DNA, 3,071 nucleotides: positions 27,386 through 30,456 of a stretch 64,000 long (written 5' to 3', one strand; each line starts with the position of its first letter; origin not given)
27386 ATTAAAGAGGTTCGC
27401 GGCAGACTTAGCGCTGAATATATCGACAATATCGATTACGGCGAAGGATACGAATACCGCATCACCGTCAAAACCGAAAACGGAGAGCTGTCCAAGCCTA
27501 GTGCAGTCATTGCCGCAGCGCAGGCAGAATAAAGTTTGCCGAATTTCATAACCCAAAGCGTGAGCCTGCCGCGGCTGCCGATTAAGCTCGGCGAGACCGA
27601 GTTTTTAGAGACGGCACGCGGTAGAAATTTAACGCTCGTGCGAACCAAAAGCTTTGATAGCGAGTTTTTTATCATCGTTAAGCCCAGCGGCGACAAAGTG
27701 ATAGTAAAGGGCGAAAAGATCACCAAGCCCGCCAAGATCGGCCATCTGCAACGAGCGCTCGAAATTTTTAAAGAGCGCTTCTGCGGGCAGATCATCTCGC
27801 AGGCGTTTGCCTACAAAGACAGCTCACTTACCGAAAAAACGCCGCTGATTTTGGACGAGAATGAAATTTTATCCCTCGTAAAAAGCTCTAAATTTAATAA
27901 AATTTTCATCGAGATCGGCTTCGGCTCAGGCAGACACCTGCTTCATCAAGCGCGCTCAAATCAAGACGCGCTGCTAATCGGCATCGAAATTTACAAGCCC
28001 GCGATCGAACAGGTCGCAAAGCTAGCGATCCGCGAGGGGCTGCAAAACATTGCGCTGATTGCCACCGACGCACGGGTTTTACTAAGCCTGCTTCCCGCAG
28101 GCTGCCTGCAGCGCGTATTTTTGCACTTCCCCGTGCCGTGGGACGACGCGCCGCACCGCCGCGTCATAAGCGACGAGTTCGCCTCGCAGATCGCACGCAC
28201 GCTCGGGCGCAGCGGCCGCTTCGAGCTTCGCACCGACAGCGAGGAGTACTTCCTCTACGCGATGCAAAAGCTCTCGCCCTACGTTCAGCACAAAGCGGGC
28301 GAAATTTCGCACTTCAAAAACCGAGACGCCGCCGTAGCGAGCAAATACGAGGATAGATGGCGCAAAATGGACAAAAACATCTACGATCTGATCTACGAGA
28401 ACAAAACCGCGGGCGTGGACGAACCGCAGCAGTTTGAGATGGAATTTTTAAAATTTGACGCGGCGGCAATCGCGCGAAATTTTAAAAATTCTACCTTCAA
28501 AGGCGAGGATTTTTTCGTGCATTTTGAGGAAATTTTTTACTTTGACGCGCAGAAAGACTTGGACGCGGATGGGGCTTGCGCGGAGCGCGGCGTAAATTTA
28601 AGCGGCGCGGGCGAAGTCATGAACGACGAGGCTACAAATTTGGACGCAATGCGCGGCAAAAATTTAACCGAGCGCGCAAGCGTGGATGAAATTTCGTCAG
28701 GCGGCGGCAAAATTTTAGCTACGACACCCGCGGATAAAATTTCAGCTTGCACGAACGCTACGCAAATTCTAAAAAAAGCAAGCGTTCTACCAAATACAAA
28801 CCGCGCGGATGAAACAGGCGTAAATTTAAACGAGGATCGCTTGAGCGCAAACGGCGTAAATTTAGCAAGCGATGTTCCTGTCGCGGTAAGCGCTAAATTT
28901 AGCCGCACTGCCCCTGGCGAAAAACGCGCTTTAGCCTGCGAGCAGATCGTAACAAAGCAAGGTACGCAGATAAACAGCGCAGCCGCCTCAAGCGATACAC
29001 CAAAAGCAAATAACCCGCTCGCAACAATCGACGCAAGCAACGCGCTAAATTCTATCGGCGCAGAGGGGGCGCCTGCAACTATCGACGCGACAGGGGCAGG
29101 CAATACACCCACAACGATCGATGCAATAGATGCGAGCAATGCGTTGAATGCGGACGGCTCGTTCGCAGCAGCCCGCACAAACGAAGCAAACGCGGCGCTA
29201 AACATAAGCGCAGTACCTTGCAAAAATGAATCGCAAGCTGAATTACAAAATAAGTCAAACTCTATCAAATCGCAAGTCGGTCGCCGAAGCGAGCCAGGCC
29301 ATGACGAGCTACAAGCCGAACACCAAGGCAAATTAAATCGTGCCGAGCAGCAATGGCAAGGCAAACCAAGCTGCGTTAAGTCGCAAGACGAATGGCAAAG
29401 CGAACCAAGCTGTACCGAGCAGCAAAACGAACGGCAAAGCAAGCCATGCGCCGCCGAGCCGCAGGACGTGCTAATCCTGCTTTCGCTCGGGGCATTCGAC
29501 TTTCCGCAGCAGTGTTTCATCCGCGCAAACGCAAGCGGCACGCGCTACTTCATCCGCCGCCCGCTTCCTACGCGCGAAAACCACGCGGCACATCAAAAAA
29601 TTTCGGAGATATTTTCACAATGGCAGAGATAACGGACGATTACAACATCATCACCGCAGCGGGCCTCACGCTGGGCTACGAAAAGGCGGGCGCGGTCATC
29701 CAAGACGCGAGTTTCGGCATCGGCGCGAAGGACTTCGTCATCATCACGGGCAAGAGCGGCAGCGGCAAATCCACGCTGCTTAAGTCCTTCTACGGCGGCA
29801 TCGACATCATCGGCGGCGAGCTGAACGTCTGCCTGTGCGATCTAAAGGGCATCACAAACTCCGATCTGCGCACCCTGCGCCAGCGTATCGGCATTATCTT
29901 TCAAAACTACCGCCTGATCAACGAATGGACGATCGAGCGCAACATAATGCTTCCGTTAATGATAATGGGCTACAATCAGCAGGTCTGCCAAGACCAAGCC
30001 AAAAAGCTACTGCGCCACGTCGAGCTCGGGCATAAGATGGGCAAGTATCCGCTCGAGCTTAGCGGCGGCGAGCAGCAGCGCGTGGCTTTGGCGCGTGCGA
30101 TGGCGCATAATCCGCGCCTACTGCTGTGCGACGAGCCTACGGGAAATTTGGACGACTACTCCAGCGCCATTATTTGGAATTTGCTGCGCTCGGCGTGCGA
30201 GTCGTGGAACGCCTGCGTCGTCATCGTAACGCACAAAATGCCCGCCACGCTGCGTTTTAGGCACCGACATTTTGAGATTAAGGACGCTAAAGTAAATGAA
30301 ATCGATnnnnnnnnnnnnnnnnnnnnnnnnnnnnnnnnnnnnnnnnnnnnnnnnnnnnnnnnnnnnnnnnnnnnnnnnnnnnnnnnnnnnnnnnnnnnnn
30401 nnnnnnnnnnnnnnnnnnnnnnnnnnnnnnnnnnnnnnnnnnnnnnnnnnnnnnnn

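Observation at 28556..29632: TrmB extended by ~360 aa of repeat-derived sequence running into ftsE; both strands stop-free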

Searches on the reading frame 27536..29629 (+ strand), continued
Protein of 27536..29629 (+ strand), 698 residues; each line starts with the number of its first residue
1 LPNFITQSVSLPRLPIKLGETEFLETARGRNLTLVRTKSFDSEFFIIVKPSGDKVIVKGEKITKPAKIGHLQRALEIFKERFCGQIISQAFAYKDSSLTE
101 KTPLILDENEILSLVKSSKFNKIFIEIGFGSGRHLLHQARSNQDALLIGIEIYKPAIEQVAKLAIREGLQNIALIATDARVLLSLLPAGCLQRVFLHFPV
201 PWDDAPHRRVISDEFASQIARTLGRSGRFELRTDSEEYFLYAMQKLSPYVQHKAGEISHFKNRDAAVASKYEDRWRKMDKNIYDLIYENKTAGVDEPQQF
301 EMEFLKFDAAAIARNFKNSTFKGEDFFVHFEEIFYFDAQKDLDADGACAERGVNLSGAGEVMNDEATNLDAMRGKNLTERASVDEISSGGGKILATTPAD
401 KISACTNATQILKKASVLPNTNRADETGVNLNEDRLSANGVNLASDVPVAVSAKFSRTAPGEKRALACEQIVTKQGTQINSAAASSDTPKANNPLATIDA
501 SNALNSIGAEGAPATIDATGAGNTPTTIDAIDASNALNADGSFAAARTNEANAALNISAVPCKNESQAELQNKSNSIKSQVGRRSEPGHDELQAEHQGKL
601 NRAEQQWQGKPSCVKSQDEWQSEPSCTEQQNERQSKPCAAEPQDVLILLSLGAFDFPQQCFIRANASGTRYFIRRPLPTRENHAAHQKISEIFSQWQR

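Call 36: list_cluster_members(proteins=[P0121, P0124, P0125, P0126, P0128, P0129, P0130, P0142])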
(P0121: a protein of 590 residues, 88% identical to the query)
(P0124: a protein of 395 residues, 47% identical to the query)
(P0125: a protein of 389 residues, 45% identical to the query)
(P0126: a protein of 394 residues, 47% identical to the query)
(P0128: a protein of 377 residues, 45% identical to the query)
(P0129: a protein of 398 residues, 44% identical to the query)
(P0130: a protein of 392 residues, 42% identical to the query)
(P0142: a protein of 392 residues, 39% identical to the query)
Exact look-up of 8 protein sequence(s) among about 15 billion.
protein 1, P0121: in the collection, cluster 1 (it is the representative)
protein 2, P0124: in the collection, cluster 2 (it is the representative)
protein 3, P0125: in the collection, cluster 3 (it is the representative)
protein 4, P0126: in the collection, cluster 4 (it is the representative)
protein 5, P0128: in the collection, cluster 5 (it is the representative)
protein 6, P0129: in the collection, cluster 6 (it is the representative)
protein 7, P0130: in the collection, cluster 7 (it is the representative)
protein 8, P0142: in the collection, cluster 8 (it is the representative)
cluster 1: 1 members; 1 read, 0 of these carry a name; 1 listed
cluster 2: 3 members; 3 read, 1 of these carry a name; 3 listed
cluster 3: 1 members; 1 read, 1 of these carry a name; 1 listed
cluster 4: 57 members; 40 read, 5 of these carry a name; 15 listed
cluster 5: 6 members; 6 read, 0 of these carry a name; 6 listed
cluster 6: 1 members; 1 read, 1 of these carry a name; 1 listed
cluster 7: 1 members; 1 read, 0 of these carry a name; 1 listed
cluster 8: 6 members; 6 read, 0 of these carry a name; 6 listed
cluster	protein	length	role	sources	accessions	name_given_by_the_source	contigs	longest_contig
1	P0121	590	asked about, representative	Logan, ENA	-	-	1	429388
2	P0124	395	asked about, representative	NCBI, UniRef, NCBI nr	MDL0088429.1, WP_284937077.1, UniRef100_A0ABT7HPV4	tRNA (guanosine(46)-N7)-methyltransferase TrmB [Campylobacter gastrosuis] | tRNA (guanine-N(7)-)-methyltransferase n=1 Tax=Campylobacter gastrosuis TaxID=2974576 ...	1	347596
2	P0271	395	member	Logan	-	-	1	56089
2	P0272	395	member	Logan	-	-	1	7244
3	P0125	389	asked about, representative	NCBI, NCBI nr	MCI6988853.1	MAG: tRNA (guanosine(46)-N7)-methyltransferase TrmB [Campylobacter sp.] | tRNA (guanosine(46)-N7)-methyltransferase TrmB [Campylobacter sp.]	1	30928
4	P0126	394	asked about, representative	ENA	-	-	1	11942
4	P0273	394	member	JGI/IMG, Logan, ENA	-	tRNA (guanine-N(7)-)-methyltransferase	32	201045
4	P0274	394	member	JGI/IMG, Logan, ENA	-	tRNA (guanine-N(7)-)-methyltransferase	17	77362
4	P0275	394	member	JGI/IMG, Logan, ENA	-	tRNA (guanine-N(7)-)-methyltransferase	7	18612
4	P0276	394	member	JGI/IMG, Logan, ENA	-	tRNA (guanine-N(7)-)-methyltransferase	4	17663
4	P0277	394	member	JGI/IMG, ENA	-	tRNA (guanine-N(7)-)-methyltransferase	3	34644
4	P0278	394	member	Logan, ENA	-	-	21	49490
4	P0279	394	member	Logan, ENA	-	-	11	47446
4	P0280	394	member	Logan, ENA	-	-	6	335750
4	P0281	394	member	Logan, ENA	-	-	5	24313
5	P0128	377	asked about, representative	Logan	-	-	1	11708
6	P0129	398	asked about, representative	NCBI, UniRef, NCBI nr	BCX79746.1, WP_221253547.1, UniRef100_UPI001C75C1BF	tRNA (guanosine(46)-N7)-methyltransferase TrmB [Campylobacter sp. 19-13652] | tRNA (guanosine(46)-N7)-methyltransferase TrmB n=1 Tax=Campylobacter sp. 19-13652 ...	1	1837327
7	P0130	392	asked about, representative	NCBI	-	-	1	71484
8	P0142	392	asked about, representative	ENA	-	-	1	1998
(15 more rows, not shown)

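Call 46: predict_structure(alignment_id=A3)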
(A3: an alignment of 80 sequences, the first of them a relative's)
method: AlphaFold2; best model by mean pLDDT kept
length: 698 residues; sequences in the alignment: 80
mean_pLDDT: 68.8   pTM: 0.62
mean pLDDT of the five models: 68.8, 68.2, 67.8, 67.1, 65.4
residues with pLDDT >= 90: 328; 70-90: 58; 50-70: 24; < 50: 288
segments of 3 or more residues with pLDDT < 50: 341-349, 359-635
pLDDT, mean of each block of 10 residues (from residue 1): 96 94 96 96 96 97 90 97 97 76 88 94 95 96 98 91 96 94 92 90 79 93 96 95 95 93 92 92 97 73 95 97 97 81 40 59 36 32 33 28 36 36 36 37 31 29 29 30 32 32 33 39 40 38 39 37 36 41 38 40 39 41 42 52 93 92 96 92 97 96
secondary structure, 60 per line:
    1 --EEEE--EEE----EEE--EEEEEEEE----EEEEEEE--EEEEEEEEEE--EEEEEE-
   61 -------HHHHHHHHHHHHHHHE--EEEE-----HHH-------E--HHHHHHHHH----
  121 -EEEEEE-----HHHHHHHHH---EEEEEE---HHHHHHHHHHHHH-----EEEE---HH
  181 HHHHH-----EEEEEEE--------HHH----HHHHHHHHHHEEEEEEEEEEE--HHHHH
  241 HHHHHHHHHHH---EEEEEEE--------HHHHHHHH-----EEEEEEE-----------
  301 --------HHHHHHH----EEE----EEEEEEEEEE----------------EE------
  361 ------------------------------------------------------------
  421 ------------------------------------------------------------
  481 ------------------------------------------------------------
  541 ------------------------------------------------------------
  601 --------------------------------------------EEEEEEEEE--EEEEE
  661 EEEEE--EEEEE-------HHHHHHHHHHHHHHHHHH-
elements in order (helices of 4 or more, strands of 3 or more residues): E3-6 E9-11 E16-18 E21-28 E33-39 E42-51 E54-59 H68-82 E86-89 H108-116 E122-127 H133-141 E145-150 H154-166 E172-175 H179-185 E191-197 H213-222 E223-233 H236-251 E255-261 H270-277 E283-289 H309-315 E320-322 E327-336 E645-653 E656-665 E668-672 H680-697
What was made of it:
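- On Intrinsically disordered low-complexity insertion: Strands 327-336 and 645-653 flank it, both with pLDDT above 90 (call 46).
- The AlphaFold2 model places the insert between strands 327-336 and 645-653 (call 46).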

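Call 49: search_solved_structures(query=window:27536-29629:+, max_evalue=0.001)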
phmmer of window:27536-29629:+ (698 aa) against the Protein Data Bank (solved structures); distinct sequences matched with E-value up to 0.001: 5.
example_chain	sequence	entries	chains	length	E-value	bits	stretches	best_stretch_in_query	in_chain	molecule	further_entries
3dxx_A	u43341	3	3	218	1.6e-18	69.8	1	123-289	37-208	tRNA (guanine-N(7)-)-methyltransferase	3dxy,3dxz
7nyb_A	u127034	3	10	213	3.9e-17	65.3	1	120-285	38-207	tRNA (guanine-N(7)-)-methyltransferase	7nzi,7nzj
2fca_A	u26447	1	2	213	3.9e-17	65.3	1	120-285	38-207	tRNA (guanine-N(7)-)-methyltransferase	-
1yzh_A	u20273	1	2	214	3e-13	52.4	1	120-283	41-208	tRNA (guanine-N(7)-)-methyltransferase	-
7jlz_A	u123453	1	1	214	0.00012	24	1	100-176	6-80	16S rRNA methylase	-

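Call 52: fold_search(model_id=the predicted structure, library=pdb)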
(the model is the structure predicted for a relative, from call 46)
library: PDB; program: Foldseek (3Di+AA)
matches with E <= 10: 1933; with E <= 0.001: 1101
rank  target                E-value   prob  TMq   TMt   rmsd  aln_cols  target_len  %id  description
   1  1yzh_B                1.1e-13  1.00  0.25  0.77   3.6       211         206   24  Crystal Structure of the Conserved Hypothetical Protein, Methyltransferase from Streptococcus pneumoniae TIGR4 (released 2005-04-12)
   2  3dxy                  3.2e-13  1.00  0.24  0.73   4.2       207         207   25  Crystal structure of EcTrmB in complex with SAM (released 2009-05-19)
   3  7nzj_C                4.5e-13  1.00  0.23  0.73   3.2       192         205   25  Structure of bsTrmB apo (released 2021-09-15)
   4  3dxz                  4.5e-13  1.00  0.23  0.75   3.7       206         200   24  Crystal structure of EcTrmB in complex with SAH (released 2009-05-19)
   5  3dxx                  4.5e-13  1.00  0.24  0.75   4.1       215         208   24  Crystal structure of EcTrmB (released 2009-05-19)
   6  2fca_A                5.4e-13  1.00  0.23  0.74   3.1       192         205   25  The structure of BsTrmB (released 2006-08-15)
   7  1yzh_A                8.5e-13  1.00  0.24  0.74   3.1       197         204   23  Crystal Structure of the Conserved Hypothetical Protein, Methyltransferase from Streptococcus pneumoniae TIGR4 (released 2005-04-12)
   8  7nzi_A                9.0e-13  1.00  0.26  0.80   3.2       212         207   24  TrmB complex with SAH (released 2021-09-15)
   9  2fca_B                1.3e-12  1.00  0.22  0.72   2.5       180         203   27  The structure of BsTrmB (released 2006-08-15)
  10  7nyb_A                1.8e-12  1.00  0.22  0.71   2.6       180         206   27  TrmB complex with SAM (released 2021-09-15)
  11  7nyb_B                2.8e-12  1.00  0.25  0.78   3.4       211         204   24  TrmB complex with SAM (released 2021-09-15)
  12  2vdu_E                5.8e-10  1.00  0.19  0.61   6.9       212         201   17  Structure of trm8-trm82, THE YEAST TRNA m7G methylation complex (released 2007-12-18)
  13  7jlz                  7.3e-10  1.00  0.20  0.59   5.6       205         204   16  Crystal structure of 30S ribosomal A1408 methyltransferase from an uncultured bacterium (UncKam) (released 2021-08-04)
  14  8d5b                  9.7e-10  1.00  0.23  0.73   3.9       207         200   19  Crystal structure of human METTL1 in complex with SAH (released 2023-01-11)
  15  8cti_A                9.7e-10  1.00  0.22  0.69   3.9       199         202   18  Cryo-EM structure of human METTL1-WDR4-tRNA(Val) complex (released 2022-12-07)
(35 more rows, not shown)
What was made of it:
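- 27536..29632 (+): trmB coding sequence (698 aa, TTG start, TAA stop). The model's methyltransferase core matches solved TrmB structures (call 52).
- On TrmB / Methyltransf_4 (tRNA m7G46 methyltransferase): Foldseek against the PDB: E. coli, B. subtilis and S. pneumoniae TrmB at E about 1e-13, with target TM-scores of 0.71-0.80 (call 52). phmmer against PDB sequences: 3dxx at 1.6e-18 (call 49).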

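Call 54: find_encoding_contigs(protein=P0124, flank=10000, max_places=1)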
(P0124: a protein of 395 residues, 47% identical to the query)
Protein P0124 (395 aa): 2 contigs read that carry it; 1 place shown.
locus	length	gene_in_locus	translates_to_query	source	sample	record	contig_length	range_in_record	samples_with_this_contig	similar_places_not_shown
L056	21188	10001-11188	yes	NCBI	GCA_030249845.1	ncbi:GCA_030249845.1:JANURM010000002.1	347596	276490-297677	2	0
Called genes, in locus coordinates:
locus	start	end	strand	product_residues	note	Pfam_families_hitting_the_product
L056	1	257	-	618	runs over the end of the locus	PF00350:Dynamin_N, PF01926:MMR_HSR1 (weak)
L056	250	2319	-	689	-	PF00350:Dynamin_N, PF01926:MMR_HSR1 (faint)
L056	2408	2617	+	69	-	PF03831:YjdM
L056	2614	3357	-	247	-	PF02463:SMC_N (weak), PF03193:RsgA_GTPase (weak), PF00005:ABC_tran, PF13304:AAA_21 (faint)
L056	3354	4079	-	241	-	PF00528:BPD_transp_1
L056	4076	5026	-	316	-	PF13379:NMT1_2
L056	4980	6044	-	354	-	-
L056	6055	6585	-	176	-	PF02566:OsmC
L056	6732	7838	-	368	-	PF01098:FTSW_RODA_SPOVE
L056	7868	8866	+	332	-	PF22421:SYY_C-terminal (faint), PF01479:S4, PF00849:PseudoU_synth_2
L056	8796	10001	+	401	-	PF00041:fn3 (faint), PF16656:Pur_ac_phosph_N (faint), PF21910:GH85_C (faint), PF25832:Fn3_SaeA_2nd (faint), PF25833:Fn3_SaeA_3rd (faint)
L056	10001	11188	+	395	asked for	PF24675:NpmA (weak), PF02390:Methyltransf_4, PF13649:Methyltransf_25 (weak), PF13847:Methyltransf_31 (faint)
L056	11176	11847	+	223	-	PF00005:ABC_tran, PF02463:SMC_N (weak)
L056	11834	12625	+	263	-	PF02687:FtsX (weak)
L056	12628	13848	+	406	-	PF01551:Peptidase_M23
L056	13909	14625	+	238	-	PF00696:AA_kinase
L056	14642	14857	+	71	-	PF01192:RNA_pol_Rpb6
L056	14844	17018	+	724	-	PF13328:HD_4, PF01966:HD, PF04607:RelA_SpoT, PF02824:TGS, PF28438:RelA_RIS (weak), PF01842:ACT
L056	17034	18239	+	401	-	PF00579:tRNA-synt_1b, PF22421:SYY_C-terminal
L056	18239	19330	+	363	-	PF03060:NMO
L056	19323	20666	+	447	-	PF01520:Amidase_3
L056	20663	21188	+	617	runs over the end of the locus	PF05430:Methyltransf_30, PF07992:Pyr_redox_2 (weak), PF01266:DAO, PF01494:FAD_binding_3 (weak), PF03486:HI0933_like (faint)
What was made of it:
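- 29620..30309 (+): ftsE (ABC ATPase). Its first 13 nt overlap the end of trmB. C. gastrosuis has the same 13-nt overlap (11176..11188 in L056, call 54).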

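Call 55: find_encoding_contigs(protein=P0129, flank=10000, max_places=1)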
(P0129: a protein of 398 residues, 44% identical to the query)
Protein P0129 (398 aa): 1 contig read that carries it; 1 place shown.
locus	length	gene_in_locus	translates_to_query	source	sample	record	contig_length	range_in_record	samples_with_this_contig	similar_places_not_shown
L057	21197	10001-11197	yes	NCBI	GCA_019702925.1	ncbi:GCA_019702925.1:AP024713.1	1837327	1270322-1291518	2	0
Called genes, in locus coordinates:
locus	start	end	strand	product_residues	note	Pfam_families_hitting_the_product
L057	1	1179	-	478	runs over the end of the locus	-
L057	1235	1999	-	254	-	PF01311:Bac_export_1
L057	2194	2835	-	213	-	PF13555:AAA_29 (weak), PF00005:ABC_tran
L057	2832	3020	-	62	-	-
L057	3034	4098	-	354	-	PF00889:EF_TS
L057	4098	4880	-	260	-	PF00318:Ribosomal_S2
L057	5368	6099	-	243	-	PF02578:Cu-oxidase_4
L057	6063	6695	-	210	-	PF00677:Lum_binding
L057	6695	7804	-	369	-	PF01098:FTSW_RODA_SPOVE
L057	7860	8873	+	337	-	PF01479:S4, PF00849:PseudoU_synth_2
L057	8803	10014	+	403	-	PF00041:fn3 (weak), PF18370:RGI_lyase (faint), PF21910:GH85_C (faint)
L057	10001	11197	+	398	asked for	PF08241:Methyltransf_11 (faint), PF24675:NpmA, PF02390:Methyltransf_4, PF13847:Methyltransf_31 (weak), PF13649:Methyltransf_25 (weak)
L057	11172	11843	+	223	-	PF00005:ABC_tran, PF02463:SMC_N (weak), PF13304:AAA_21 (faint)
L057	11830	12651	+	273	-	-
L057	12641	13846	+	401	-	PF01551:Peptidase_M23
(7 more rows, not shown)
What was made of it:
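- The gene order and the ftsE overlap are ancestral (calls 54, 55).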

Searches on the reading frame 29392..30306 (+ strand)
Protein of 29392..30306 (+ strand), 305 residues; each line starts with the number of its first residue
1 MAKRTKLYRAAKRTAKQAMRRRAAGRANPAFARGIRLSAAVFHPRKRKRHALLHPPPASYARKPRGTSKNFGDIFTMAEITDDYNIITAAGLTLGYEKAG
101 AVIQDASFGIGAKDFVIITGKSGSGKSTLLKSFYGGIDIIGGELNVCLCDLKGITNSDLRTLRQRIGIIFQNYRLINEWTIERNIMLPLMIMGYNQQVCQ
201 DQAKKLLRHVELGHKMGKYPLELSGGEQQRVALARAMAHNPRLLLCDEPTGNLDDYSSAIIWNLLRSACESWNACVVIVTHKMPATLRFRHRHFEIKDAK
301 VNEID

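Call 3: search_protein_families(library=pfam, proteins=[window:29392-30306:+], max_evalue=0.01)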
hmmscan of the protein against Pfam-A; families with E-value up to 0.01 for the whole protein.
window:29392-30306:+ (305 aa): 6 families
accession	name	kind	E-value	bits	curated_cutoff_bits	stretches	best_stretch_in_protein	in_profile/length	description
PF00005.33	ABC_tran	-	3.8e-29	102.5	25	1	104-250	2-136/137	ABC transporter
PF02463.25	SMC_N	-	7.5e-06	26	40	1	113-283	24-199/220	RecF/RecN/SMC N terminal domain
PF13555.12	AAA_29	-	0.00029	21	27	1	109-130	18-39/61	P-loop containing region of AAA domain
PF13304.12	AAA_21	-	0.0016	19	27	0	115-138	1-24/304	AAA domain, putative AbiEii toxin, Type IV TA system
PF03266.21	NTPase_1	-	0.0045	17.3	23.9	0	116-133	2-19/168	NTPase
PF13401.12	AAA_22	-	0.0063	17.3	27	0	113-134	5-26/130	AAA domain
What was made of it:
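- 29620..30309 (+): Pfam ABC_tran (call 3).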
